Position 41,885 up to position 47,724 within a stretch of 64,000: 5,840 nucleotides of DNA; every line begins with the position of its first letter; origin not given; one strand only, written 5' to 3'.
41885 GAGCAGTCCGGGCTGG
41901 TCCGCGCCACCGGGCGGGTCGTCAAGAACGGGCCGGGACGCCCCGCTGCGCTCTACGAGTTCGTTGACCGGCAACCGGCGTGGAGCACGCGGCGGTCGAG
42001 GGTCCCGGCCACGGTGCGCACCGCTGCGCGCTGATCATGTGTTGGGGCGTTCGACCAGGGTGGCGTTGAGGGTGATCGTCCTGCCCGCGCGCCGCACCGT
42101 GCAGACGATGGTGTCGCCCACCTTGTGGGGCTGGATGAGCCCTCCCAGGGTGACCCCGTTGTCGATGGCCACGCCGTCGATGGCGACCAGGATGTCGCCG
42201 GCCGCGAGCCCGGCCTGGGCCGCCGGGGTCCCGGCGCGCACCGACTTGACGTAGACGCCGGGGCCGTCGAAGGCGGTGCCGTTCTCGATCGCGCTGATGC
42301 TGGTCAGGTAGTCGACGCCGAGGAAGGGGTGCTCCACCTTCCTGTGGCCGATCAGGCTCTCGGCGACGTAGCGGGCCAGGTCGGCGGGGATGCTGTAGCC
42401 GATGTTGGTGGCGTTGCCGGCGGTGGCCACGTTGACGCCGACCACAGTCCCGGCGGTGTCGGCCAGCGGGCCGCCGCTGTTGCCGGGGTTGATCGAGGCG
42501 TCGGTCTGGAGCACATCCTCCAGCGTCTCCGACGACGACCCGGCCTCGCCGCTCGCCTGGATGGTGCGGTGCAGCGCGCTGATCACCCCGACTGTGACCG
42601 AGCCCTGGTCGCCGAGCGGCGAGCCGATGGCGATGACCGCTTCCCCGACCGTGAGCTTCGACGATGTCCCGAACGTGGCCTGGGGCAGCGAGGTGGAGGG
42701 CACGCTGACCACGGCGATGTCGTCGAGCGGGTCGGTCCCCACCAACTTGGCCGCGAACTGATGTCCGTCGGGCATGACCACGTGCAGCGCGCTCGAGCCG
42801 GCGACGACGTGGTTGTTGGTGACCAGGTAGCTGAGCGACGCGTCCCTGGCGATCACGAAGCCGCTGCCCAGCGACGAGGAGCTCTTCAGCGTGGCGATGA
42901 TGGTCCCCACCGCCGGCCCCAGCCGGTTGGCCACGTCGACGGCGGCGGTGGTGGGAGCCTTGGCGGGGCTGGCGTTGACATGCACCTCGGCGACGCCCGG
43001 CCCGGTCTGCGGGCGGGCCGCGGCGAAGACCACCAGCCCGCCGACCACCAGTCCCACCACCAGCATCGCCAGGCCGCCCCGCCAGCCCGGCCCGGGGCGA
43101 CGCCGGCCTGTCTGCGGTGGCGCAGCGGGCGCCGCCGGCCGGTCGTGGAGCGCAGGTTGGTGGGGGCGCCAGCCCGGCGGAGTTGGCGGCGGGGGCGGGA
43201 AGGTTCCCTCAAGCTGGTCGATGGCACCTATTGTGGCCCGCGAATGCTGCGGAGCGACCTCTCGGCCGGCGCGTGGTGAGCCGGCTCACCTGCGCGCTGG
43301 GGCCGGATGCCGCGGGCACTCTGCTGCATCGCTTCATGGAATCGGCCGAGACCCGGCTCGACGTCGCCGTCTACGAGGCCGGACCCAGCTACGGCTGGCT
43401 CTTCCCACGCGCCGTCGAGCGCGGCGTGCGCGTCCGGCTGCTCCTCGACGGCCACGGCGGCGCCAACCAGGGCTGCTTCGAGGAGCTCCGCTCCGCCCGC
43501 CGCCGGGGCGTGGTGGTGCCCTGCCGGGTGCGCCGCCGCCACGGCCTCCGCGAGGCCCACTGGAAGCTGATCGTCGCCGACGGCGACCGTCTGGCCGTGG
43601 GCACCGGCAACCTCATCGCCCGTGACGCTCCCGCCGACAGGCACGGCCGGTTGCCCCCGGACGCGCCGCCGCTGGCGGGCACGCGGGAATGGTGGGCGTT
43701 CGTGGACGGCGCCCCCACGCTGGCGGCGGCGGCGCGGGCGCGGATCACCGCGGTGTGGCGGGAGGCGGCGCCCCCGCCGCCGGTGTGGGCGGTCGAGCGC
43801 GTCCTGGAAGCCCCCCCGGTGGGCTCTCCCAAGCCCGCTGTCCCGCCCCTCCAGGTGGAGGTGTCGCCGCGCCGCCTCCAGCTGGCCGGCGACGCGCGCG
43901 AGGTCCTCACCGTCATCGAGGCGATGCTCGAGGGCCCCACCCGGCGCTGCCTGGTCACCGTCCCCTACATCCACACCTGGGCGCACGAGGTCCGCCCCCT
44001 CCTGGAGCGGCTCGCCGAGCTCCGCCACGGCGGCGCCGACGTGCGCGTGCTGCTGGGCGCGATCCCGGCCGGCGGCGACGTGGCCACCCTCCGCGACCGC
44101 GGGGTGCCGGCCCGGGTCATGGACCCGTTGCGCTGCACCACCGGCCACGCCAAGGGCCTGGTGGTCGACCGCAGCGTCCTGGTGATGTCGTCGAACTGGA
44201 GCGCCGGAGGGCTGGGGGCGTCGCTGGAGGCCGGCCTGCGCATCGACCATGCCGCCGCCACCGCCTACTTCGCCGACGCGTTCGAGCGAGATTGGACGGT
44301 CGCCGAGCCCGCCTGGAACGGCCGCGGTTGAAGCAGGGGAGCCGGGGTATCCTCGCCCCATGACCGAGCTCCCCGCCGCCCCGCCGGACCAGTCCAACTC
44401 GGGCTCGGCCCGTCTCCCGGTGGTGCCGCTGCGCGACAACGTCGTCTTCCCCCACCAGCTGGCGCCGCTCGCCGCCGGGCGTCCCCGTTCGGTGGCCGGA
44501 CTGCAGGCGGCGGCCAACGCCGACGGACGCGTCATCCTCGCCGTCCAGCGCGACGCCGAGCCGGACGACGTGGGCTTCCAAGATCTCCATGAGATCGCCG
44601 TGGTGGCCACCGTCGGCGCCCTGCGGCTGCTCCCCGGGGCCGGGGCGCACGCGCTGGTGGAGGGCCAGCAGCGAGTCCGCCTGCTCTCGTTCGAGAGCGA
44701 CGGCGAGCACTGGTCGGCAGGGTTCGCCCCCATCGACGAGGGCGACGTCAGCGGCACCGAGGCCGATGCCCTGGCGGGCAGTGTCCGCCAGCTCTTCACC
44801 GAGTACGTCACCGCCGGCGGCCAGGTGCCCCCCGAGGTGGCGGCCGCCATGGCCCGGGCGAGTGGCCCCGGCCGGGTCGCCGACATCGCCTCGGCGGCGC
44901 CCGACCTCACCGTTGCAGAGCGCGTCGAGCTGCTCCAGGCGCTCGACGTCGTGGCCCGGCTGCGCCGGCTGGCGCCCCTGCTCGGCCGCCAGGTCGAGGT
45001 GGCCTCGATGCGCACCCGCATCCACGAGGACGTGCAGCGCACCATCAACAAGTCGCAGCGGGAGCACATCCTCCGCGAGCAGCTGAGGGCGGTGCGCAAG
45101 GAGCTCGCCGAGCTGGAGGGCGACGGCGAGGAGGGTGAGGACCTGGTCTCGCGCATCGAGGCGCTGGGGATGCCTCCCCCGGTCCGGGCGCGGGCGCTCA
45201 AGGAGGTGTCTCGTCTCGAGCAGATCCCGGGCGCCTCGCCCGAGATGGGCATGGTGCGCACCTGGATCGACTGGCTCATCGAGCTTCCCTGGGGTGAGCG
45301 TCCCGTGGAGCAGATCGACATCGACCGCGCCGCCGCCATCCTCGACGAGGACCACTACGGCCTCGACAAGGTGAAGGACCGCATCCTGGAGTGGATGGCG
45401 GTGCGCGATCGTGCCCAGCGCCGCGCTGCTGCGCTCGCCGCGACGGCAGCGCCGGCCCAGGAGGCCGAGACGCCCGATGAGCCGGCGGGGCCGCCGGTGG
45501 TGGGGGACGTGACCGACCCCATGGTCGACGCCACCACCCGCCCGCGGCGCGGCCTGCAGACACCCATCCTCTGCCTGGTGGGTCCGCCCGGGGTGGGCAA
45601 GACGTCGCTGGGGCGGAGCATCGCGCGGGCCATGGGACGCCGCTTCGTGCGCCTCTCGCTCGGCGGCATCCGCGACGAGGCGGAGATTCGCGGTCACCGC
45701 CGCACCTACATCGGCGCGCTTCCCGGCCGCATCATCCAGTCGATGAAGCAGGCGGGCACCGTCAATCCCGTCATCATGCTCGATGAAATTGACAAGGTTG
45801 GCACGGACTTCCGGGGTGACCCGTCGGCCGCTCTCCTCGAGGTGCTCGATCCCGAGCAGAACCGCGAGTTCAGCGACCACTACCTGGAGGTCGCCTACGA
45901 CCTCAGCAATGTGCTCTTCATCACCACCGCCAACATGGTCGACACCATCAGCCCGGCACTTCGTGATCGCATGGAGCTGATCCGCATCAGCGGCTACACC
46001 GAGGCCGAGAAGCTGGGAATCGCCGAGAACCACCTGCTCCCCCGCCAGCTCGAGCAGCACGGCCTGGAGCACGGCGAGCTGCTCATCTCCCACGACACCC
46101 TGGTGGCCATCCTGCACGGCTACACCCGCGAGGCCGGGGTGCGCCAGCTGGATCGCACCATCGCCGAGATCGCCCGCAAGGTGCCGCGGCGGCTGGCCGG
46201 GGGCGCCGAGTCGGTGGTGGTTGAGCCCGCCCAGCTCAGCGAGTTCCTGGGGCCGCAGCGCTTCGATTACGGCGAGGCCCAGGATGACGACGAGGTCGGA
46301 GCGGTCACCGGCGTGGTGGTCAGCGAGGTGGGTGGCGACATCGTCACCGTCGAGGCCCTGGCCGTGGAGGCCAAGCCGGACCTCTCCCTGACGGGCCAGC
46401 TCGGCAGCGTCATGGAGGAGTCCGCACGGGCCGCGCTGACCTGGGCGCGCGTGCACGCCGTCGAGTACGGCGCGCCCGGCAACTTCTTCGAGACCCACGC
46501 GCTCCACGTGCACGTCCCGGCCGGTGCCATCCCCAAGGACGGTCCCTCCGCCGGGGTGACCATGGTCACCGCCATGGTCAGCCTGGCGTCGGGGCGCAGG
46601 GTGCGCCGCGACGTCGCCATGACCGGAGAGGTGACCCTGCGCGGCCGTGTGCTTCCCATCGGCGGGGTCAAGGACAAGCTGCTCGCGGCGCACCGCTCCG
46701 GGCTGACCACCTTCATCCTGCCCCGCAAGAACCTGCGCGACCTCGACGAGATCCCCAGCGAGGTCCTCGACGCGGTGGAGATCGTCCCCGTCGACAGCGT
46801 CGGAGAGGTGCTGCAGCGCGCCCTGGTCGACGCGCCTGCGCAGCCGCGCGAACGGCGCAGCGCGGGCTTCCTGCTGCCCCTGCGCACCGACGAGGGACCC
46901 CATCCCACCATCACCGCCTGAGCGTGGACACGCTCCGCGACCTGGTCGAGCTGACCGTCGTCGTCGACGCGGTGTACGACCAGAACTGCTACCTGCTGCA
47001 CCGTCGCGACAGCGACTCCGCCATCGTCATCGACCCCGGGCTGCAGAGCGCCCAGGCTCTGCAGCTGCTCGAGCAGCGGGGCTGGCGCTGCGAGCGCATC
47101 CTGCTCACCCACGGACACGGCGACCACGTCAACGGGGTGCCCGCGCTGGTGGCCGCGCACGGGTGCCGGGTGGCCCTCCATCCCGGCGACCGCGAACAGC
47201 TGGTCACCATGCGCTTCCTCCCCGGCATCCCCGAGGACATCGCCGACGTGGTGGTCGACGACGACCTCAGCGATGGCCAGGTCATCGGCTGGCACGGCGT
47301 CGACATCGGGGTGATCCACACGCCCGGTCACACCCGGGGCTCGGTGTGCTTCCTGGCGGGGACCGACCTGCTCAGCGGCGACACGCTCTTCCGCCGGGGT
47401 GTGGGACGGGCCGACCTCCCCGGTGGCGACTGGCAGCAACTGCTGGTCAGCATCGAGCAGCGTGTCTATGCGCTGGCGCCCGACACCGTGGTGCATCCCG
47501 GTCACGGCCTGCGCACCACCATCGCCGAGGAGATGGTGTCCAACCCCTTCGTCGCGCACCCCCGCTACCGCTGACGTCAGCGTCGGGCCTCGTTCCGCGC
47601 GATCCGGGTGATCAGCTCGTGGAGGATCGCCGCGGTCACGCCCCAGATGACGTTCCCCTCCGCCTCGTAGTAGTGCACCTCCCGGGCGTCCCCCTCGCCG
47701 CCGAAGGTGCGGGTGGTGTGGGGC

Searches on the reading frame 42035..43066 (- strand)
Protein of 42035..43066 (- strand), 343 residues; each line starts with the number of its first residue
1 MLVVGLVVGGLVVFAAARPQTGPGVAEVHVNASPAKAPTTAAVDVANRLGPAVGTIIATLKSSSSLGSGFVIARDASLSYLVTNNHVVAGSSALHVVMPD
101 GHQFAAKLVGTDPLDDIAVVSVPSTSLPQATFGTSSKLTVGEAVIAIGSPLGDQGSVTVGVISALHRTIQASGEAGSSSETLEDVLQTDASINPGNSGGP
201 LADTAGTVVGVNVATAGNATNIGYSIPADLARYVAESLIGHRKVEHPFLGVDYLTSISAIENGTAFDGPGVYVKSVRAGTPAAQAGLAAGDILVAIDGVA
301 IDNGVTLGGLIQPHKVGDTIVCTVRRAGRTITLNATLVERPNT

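Call 81: search_protein_families(library=pfam, proteins=[window:42035-43066:-], max_evalue=0.00001)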
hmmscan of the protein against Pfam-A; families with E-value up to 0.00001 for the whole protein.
window:42035-43066:- (343 aa): 5 families
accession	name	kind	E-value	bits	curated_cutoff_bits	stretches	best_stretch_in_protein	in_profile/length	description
PF13365.12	Trypsin_2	-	4.3e-31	109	27.6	1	67-211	1-144/144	Trypsin-like peptidase domain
PF13180.12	PDZ_2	-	1.8e-13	51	27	1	265-337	12-80/80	PDZ domain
PF00089.32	Trypsin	-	2e-11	44.6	20.6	1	60-227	18-212/220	Trypsin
PF17820.7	PDZ_6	-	4.4e-11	42.8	27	1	272-326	1-54/54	PDZ domain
PF00595.29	PDZ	-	1.3e-06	29.1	23.2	1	268-303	24-59/81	PDZ domain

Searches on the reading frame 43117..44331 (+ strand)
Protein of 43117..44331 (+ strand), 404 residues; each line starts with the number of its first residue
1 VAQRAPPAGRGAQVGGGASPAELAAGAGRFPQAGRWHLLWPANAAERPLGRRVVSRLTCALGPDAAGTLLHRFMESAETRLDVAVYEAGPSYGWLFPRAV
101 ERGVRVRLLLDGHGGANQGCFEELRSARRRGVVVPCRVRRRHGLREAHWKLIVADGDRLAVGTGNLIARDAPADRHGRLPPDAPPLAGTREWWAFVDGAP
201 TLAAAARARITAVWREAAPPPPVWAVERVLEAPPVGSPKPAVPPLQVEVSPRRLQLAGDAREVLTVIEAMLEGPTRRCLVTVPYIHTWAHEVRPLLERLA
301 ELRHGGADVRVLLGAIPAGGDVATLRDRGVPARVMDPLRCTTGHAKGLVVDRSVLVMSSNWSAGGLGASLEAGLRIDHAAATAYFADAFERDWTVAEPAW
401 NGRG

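Call 81: search_protein_families(library=pfam, proteins=[window:43117-44331:+], max_evalue=0.00001)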
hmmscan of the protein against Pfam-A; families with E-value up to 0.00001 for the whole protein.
window:43117-44331:+ (404 aa): 1 family
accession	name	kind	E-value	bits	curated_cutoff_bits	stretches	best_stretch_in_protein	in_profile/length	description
PF13091.12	PLDc_2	-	3.1e-22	79.3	27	2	270-393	4-132/132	PLD-like domain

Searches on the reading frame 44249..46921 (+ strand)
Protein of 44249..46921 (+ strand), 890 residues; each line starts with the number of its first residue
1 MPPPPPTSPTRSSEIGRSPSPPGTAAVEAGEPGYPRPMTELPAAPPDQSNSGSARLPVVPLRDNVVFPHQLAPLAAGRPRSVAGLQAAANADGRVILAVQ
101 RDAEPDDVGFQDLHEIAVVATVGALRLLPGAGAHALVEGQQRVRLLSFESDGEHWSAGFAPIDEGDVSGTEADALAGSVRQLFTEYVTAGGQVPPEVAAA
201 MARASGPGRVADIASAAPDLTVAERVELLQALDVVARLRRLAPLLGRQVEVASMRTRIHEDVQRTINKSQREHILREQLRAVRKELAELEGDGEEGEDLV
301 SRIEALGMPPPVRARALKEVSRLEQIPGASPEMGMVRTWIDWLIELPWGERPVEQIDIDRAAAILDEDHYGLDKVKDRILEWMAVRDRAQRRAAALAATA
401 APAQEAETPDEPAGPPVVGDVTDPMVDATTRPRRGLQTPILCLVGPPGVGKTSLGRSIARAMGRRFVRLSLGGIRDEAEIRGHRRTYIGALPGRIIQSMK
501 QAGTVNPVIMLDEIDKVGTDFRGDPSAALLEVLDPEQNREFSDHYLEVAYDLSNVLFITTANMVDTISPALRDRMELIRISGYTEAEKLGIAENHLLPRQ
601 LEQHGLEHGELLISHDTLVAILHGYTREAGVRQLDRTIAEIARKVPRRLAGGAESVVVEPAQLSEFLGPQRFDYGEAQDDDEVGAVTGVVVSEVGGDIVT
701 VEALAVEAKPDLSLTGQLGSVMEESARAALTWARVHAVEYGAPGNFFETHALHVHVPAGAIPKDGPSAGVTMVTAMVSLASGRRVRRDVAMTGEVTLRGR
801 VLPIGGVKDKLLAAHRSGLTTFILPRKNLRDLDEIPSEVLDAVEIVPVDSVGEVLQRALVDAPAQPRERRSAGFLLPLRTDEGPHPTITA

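Call 81: search_protein_families(library=pfam, proteins=[window:44249-46921:+], max_evalue=0.00001)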
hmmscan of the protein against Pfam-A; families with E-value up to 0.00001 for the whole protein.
window:44249-46921:+ (890 aa): 6 families
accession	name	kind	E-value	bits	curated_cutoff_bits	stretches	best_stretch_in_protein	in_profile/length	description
PF05362.19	Lon_C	-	3.3e-81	272.2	21.1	1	658-860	2-204/205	Lon protease (S16) C-terminal proteolytic domain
PF02190.22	LON_substr_bdg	-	3e-29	102.8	28.7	1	56-245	2-198/200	ATP-dependent protease La (LON) substrate-binding domain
PF00004.35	AAA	-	5.7e-26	91.9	21.2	1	441-578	1-126/131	ATPase family associated with various cellular activities (AAA)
PF22667.2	Lon_lid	-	6.3e-16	58.2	27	1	602-653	1-52/57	Lon protease AAA+ ATPase lid domain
PF07728.20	AAA_5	-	2.7e-09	37.6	22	1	441-575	2-139/139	AAA domain (dynein-related subfamily)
PF13191.12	AAA_16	-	5e-06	27.6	32.6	0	430-472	17-52/167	AAA ATPase domain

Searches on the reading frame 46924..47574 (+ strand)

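Call 81: search_protein_families(library=pfam, proteins=[window:46924-47574:+], max_evalue=0.00001)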
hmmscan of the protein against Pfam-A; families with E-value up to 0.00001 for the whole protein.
window:46924-47574:+ (216 aa): 1 family
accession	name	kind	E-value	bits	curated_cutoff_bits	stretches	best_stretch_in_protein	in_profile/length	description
PF00753.33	Lactamase_B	-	1.9e-28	100.2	22.7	1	19-194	5-196/196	Metallo-beta-lactamase superfamily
